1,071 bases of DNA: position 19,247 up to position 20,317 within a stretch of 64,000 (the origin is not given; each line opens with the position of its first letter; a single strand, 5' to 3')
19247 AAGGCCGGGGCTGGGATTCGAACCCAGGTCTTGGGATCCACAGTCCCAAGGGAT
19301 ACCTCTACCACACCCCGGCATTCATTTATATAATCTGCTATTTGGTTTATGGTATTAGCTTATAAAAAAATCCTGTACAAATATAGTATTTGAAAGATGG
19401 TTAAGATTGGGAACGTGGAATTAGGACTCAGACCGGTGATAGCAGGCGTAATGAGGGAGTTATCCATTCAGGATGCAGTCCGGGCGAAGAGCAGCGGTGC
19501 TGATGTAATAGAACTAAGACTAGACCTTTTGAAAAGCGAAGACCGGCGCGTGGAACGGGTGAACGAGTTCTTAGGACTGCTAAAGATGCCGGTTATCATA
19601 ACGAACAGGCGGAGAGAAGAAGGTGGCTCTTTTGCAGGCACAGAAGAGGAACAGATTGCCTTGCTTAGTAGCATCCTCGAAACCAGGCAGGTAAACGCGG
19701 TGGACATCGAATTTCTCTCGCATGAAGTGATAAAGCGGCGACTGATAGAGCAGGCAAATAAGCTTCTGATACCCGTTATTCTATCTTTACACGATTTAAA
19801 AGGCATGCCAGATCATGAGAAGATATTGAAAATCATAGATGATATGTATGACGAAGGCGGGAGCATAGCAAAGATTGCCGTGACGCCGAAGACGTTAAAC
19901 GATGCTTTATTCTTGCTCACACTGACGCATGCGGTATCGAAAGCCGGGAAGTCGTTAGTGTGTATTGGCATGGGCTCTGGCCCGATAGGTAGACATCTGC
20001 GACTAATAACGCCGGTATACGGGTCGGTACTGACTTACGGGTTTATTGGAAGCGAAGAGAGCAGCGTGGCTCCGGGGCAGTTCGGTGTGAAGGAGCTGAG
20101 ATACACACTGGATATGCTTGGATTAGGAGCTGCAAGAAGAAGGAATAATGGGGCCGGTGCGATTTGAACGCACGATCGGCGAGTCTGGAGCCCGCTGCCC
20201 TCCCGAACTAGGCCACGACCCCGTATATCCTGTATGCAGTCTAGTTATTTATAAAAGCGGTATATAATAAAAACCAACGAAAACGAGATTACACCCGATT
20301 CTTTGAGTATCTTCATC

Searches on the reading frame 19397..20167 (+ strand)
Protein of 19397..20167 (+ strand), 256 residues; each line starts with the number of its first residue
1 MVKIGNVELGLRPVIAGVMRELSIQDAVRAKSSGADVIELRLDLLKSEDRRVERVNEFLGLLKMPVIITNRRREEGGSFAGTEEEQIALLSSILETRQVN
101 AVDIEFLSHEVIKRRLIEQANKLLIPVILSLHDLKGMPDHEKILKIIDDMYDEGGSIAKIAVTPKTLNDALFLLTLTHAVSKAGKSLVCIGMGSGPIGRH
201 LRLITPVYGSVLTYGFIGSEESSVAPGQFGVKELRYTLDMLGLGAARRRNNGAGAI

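Call 29: search_protein_families(library=pfam, proteins=[window:19397-20167:+], max_evalue=0.001)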
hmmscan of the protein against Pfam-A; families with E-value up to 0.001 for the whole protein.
window:19397-20167:+ (256 aa): 1 family
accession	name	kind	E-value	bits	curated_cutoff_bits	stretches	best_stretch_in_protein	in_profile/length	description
PF01487.21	DHquinase_I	-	3.5e-46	158.6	22.2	1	22-237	11-229/230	Type I 3-dehydroquinase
